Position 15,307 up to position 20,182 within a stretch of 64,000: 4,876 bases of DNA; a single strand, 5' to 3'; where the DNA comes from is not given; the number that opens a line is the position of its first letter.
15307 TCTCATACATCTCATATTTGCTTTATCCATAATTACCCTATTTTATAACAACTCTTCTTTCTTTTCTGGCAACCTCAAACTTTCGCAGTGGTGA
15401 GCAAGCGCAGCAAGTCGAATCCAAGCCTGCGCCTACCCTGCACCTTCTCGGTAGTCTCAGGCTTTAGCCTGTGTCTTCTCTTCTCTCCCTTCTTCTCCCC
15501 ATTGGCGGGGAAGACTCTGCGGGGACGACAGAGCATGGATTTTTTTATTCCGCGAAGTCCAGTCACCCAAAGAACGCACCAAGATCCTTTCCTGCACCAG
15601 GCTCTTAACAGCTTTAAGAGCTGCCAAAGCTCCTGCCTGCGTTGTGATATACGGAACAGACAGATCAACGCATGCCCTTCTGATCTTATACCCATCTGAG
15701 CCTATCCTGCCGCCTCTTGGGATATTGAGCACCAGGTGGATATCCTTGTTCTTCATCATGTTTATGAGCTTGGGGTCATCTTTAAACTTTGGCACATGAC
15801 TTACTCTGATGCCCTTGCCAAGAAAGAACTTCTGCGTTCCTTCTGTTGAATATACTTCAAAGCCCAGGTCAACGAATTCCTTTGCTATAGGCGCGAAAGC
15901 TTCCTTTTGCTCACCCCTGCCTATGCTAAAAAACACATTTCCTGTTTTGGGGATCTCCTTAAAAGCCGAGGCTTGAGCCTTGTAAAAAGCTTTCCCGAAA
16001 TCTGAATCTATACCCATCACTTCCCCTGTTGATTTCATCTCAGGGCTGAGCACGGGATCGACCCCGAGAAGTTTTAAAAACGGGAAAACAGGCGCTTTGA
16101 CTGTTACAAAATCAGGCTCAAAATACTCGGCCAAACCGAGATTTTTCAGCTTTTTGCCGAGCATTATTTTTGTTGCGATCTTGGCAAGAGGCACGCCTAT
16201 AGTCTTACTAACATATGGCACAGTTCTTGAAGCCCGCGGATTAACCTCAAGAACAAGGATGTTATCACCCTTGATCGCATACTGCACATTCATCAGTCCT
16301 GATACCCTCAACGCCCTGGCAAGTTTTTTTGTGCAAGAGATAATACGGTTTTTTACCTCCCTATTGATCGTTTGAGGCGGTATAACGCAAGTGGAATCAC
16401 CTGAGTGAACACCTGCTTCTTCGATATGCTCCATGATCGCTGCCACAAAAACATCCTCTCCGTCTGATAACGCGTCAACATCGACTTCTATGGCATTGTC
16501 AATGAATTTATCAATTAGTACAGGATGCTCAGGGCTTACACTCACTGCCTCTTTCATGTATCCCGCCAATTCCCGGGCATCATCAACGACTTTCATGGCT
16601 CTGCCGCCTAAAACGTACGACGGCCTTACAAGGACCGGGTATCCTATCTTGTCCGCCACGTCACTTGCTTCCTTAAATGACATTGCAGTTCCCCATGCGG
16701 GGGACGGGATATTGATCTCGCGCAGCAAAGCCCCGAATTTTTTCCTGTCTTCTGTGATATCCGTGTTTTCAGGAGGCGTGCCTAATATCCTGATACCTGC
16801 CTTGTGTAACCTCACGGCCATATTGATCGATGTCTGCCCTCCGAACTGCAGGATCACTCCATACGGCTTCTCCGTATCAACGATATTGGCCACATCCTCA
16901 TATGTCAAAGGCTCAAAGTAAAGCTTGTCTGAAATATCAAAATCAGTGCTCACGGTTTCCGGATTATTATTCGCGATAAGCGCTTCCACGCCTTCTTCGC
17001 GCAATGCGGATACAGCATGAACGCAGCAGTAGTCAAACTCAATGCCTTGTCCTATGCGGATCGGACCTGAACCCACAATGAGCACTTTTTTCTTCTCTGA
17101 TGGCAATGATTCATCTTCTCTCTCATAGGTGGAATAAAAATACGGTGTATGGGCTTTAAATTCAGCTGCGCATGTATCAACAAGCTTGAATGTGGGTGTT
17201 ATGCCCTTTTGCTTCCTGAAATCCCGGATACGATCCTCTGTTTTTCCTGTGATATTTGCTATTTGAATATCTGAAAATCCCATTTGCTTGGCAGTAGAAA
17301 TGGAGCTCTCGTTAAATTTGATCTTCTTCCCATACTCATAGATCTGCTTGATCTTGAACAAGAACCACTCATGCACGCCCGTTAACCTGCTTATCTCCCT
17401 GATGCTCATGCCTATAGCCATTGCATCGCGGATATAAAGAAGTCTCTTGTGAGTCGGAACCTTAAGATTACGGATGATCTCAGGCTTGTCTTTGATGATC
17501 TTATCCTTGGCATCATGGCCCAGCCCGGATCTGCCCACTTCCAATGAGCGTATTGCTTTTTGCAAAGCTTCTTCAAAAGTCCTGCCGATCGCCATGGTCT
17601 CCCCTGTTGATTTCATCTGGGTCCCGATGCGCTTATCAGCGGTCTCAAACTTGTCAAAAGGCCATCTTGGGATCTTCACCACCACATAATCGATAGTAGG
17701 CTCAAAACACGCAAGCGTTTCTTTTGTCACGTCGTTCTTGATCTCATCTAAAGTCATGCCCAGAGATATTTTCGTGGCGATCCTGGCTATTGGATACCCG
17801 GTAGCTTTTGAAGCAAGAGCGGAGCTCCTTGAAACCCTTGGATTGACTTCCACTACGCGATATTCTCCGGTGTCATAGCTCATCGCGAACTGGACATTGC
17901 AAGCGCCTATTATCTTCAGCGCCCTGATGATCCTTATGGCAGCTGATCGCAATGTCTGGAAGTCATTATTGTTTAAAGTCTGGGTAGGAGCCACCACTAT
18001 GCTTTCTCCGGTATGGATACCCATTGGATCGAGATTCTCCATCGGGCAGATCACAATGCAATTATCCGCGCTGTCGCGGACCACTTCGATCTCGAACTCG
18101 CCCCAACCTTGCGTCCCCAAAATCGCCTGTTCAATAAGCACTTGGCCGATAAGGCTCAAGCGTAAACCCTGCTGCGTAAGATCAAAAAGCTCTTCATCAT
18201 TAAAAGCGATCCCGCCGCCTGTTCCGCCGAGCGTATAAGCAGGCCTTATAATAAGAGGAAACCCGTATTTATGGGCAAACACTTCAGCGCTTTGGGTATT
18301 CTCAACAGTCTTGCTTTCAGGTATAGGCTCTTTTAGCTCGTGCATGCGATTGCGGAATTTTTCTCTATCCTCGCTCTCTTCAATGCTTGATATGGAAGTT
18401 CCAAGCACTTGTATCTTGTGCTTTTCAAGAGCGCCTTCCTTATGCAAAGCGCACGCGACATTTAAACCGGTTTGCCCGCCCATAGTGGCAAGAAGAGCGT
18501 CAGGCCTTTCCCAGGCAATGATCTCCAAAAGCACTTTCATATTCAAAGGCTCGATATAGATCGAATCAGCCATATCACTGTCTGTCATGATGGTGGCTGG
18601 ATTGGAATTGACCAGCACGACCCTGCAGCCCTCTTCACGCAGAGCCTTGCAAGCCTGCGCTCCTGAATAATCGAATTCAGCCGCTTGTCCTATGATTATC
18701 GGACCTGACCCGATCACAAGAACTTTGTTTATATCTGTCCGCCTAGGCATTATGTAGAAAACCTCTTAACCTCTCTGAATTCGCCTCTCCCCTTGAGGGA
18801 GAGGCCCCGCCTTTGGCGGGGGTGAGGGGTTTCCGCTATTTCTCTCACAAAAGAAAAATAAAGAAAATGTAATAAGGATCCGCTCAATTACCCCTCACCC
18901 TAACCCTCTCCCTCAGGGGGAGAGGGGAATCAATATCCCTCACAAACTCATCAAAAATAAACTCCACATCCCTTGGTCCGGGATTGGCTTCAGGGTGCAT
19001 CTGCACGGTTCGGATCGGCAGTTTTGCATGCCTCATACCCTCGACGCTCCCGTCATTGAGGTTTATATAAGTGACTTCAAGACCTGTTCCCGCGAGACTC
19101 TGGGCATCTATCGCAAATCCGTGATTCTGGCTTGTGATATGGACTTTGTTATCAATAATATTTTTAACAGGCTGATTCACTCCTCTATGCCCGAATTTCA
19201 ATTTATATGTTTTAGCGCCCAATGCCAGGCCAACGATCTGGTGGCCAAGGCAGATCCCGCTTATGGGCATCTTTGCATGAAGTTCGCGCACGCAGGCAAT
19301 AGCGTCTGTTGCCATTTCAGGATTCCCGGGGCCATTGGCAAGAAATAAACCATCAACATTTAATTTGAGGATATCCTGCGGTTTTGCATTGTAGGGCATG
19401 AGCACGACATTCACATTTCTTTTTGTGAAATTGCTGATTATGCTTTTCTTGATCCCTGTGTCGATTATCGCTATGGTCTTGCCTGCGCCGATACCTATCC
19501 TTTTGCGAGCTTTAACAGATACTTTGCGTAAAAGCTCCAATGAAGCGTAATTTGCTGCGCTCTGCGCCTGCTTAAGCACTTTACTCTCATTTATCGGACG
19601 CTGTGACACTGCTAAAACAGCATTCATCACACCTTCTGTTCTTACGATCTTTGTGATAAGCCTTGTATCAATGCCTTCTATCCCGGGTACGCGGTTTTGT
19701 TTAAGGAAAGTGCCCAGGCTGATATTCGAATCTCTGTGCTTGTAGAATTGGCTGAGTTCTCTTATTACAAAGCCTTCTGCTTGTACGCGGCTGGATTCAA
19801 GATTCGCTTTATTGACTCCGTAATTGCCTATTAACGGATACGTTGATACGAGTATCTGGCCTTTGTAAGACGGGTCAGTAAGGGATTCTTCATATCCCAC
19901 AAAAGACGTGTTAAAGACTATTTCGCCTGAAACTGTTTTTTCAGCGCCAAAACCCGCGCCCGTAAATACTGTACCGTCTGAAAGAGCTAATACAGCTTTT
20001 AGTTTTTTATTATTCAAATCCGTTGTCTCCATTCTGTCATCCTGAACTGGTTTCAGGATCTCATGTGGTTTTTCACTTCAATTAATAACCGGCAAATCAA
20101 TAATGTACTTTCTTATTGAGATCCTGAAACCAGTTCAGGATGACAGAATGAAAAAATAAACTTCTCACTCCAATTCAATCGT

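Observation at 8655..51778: About a dozen palindromic repeat types saturate the intergenic DNA and spill into coding sequence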

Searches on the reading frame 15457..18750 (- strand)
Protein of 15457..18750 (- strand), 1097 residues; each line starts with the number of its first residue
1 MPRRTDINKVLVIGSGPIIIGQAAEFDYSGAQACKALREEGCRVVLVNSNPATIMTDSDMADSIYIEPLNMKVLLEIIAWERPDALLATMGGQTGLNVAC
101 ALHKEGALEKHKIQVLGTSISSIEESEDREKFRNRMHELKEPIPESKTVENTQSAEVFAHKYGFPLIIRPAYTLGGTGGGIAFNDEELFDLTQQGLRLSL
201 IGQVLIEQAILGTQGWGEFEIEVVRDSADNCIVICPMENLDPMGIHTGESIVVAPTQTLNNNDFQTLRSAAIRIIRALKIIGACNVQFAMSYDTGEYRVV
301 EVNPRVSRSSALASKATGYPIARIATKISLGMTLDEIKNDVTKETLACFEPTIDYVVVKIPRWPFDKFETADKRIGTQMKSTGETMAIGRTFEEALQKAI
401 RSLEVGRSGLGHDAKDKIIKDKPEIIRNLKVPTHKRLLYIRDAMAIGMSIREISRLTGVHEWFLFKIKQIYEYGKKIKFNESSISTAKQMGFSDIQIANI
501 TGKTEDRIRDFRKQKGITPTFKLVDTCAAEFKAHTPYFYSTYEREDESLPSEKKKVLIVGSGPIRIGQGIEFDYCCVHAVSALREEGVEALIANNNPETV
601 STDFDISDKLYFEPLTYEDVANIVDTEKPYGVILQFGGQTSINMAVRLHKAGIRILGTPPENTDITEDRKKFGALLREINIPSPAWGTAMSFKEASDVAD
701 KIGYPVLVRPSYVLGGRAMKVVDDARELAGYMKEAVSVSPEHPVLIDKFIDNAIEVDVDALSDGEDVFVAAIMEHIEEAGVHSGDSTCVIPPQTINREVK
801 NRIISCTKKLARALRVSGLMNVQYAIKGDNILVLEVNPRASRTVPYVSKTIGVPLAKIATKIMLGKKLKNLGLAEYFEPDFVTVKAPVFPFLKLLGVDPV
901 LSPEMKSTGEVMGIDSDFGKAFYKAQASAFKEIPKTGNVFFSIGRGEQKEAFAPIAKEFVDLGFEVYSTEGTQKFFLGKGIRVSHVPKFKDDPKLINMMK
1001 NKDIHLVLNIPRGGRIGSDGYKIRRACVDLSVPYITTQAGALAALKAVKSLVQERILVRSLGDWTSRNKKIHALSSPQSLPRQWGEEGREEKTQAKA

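Call 18: search_protein_families(library=pfam, proteins=[window:15457-18750:-])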
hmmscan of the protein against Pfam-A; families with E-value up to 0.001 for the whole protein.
window:15457-18750:- (1097 aa): 9 families
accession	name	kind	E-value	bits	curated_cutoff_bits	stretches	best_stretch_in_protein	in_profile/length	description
PF02786.22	CPSase_L_D2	-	1.4e-107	358.5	19.8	2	128-336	1-210/211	Carbamoyl-phosphate synthase L chain, ATP binding domain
PF25596.1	CPSase_L_D1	-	2.8e-97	321.2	27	2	7-124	2-117/118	Carbamoyl phosphate synthase preATP-grasp domain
PF02787.25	CPSase_L_D3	-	7.5e-20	71.2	26.6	1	428-501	2-80/80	Carbamoyl-phosphate synthetase large chain, oligomerisation domain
PF02142.27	MGS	-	6e-19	68.4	24.1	1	953-1036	3-94/94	MGS-like domain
PF02222.28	ATP-grasp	-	3.8e-16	59.7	27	1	675-840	2-163/179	ATP-grasp domain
PF15632.11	ATPgrasp_Ter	-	4.2e-15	56.1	29.1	1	798-866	44-111/131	ATP-grasp in the biosynthetic pathway with Ter operon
PF07478.18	Dala_Dala_lig_C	-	4.9e-14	52.7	24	1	695-838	28-174/204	D-ala D-ala ligase C-terminus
PF02655.19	ATP-grasp_3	-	7.3e-12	46.1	23.2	1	674-840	9-157/160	ATP-grasp domain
PF01071.24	GARS_A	-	4.9e-08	33.5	27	1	674-795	8-138/194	Phosphoribosylglycinamide synthetase, ATP-grasp (A) domain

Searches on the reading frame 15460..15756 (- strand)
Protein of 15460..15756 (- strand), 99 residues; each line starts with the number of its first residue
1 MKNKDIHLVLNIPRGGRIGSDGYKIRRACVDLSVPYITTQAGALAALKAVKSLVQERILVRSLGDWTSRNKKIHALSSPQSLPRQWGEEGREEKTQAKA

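Call 61: search_solved_structures(query=window:15460-15756:-, max_evalue=0.001, show_alignments=2)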
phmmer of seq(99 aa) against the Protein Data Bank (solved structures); distinct sequences matched with E-value up to 0.001: 0.

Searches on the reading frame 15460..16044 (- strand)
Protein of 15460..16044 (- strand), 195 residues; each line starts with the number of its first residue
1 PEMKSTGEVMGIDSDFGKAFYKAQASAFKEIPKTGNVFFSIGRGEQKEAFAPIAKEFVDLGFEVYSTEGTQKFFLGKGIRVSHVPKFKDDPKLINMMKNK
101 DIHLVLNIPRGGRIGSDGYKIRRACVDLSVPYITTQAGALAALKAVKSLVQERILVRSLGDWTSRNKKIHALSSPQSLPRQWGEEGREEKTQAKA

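Call 62: search_solved_structures(query=window:15460-16044:-, max_evalue=0.001, show_alignments=1)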
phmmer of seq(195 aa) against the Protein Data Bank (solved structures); distinct sequences matched with E-value up to 0.001: 6.
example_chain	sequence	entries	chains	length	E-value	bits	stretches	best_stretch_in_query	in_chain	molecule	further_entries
1a9x_A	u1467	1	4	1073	4.2e-16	62.6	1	1-155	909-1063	CARBAMOYL PHOSPHATE SYNTHETASE (LARGE CHAIN)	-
1ce8_A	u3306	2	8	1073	4.2e-16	62.6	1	1-155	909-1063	PROTEIN (CARBAMOYL-PHOSPHATE SYNTHASE) | carbamoyl phosphate synthetase large chain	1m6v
1bxr_A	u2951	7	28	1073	4.2e-16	62.6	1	1-155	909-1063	CARBAMOYL-PHOSPHATE SYNTHASE | CARBAMOYL PHOSPHATE SYNTHETASE: LARGE SUBUNIT | CARBAMOYL PHOSPHATE SYNTHETASE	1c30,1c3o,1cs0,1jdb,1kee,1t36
5dot_A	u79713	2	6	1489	7.5e-09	39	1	2-136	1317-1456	Carbamoyl-phosphate synthase [ammonia], mitochondrial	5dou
6uel_A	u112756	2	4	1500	7.8e-09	38.9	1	2-136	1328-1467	Carbamoyl-phosphate synthase [ammonia], mitochondrial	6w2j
2yvq_A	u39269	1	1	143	9.8e-07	32.1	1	18-135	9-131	Carbamoyl-phosphate synthase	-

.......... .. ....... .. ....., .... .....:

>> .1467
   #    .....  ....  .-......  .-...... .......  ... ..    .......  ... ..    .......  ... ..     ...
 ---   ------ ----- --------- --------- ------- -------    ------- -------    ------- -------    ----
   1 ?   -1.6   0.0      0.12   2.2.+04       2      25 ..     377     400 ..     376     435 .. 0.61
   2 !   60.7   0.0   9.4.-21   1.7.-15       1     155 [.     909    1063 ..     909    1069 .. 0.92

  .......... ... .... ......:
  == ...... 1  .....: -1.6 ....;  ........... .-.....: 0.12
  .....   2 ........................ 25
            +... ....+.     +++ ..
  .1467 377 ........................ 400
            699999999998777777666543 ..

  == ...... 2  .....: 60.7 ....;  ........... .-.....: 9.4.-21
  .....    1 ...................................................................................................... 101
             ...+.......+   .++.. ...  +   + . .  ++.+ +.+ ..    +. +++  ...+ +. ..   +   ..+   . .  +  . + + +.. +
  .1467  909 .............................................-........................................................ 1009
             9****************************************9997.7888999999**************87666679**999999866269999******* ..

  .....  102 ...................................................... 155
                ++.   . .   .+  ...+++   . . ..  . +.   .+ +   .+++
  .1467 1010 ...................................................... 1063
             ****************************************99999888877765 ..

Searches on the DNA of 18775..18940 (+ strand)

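Call 75: search_dna_similar(query=window:18775-18940:+, collection=ecoli_genomes, mode=distant, max_evalue=0.01, max_rows=8)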
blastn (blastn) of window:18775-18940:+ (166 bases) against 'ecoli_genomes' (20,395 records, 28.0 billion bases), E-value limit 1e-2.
Records with a match: 5171; places in all: 51645; records where one place covers at least 80% of the query: 0.
Genomes with a match: 5157 of 5426; with a place that covers at least 80% of the query: 0. Places per genome that has any: lowest 1, median 11, highest 21. On chromosomes: 51623 places; on plasmids: 22.
Best place of each record, by identity: 95-99% 1066; 90-95% 2777; 80-90% 1328.
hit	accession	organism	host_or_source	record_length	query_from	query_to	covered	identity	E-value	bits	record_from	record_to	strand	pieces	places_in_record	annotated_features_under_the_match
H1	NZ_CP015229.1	Escherichia coli strain 06-00048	alfalfa sprout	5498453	108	154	28%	89.4%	6e-6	60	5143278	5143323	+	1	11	none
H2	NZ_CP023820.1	Escherichia coli strain 7/2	Homo sapiens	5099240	108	154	28%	89.4%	6e-6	60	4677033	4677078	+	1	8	none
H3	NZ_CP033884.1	Escherichia coli strain 50579417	Homo sapiens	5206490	108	154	28%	89.4%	6e-6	60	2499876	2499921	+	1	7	none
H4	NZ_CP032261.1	Escherichia coli strain AR_0067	missing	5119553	108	154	28%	89.4%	6e-6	60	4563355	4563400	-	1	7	none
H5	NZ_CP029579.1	Escherichia coli strain DA33137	Homo sapiens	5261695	108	154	28%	89.4%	6e-6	60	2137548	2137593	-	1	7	none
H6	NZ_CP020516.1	Escherichia coli strain 222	Homo sapiens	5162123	108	154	28%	89.4%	6e-6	60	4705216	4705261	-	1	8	none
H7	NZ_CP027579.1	Escherichia coli strain 2013C-4282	Homo sapiens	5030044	108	154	28%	89.4%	6e-6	60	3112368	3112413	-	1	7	none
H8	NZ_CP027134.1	Escherichia coli strain AR_0372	missing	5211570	108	154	28%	89.4%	6e-6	60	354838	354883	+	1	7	none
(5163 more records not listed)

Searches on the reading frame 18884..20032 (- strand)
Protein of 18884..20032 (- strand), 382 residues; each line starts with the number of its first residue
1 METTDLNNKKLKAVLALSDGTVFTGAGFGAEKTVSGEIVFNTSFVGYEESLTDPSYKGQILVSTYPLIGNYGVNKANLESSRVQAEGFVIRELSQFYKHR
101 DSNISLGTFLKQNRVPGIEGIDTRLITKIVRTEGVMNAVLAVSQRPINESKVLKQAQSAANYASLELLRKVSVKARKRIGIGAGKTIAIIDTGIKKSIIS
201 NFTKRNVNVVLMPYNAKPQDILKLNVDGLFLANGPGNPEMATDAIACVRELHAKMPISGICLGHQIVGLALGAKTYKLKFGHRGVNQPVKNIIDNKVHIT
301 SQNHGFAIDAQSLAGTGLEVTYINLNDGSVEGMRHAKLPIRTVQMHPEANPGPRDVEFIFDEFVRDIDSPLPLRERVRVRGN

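Call 55: search_protein_families(library=pfam, proteins=[window:18884-20032:-], max_evalue=0.0001)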
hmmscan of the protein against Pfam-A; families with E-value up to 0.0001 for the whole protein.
window:18884-20032:- (382 aa): 3 families
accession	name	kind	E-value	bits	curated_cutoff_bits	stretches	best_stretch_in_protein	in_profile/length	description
PF00988.28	CPSase_sm_chain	-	3.9e-50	169.3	27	1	15-140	1-126/126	Carbamoyl-phosphate synthase small chain, CPSase domain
PF00117.34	GATase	-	3.1e-46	157.9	22.8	1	189-364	2-188/190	Glutamine amidotransferase class-I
PF07722.19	Peptidase_C26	-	2e-06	28.2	20.5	0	248-276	99-127/219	Peptidase C26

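Call 60: search_solved_structures(query=window:18884-20032:-, max_evalue=1e-30, show_alignments=1)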
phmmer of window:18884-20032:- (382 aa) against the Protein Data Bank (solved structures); distinct sequences matched with E-value up to 1e-30: 8.
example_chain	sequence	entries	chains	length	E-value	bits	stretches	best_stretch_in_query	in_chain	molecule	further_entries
1cs0_B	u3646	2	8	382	1.2e-80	274.5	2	188-368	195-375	CARBAMOYL PHOSPHATE SYNTHETASE: SMALL SUBUNIT | Carbamoyl-phosphate synthetase small chain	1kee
1bxr_B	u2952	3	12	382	1.2e-80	274.5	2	188-368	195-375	CARBAMOYL-PHOSPHATE SYNTHASE | PROTEIN (CARBAMOYL-PHOSPHATE SYNTHASE) | CARBAMOYL PHOSPHATE SYNTHETASE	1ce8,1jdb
1t36_B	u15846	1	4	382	2.2e-80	273.6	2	188-368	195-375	Carbamoyl-phosphate synthase small chain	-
1a9x_B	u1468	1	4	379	1.2e-79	271.1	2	188-368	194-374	CARBAMOYL PHOSPHATE SYNTHETASE (SMALL CHAIN)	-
1m6v_B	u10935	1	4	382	2e-79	270.4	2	188-368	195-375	carbamoyl-phosphate synthetase small chain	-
1c30_B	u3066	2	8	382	3e-79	269.8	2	188-368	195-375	CARBAMOYL PHOSPHATE SYNTHETASE: SMALL SUBUNIT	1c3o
5dot_A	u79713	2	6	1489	6.3e-73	249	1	9-364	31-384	Carbamoyl-phosphate synthase [ammonia], mitochondrial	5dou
6uel_A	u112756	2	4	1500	6.9e-73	248.9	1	10-364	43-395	Carbamoyl-phosphate synthase [ammonia], mitochondrial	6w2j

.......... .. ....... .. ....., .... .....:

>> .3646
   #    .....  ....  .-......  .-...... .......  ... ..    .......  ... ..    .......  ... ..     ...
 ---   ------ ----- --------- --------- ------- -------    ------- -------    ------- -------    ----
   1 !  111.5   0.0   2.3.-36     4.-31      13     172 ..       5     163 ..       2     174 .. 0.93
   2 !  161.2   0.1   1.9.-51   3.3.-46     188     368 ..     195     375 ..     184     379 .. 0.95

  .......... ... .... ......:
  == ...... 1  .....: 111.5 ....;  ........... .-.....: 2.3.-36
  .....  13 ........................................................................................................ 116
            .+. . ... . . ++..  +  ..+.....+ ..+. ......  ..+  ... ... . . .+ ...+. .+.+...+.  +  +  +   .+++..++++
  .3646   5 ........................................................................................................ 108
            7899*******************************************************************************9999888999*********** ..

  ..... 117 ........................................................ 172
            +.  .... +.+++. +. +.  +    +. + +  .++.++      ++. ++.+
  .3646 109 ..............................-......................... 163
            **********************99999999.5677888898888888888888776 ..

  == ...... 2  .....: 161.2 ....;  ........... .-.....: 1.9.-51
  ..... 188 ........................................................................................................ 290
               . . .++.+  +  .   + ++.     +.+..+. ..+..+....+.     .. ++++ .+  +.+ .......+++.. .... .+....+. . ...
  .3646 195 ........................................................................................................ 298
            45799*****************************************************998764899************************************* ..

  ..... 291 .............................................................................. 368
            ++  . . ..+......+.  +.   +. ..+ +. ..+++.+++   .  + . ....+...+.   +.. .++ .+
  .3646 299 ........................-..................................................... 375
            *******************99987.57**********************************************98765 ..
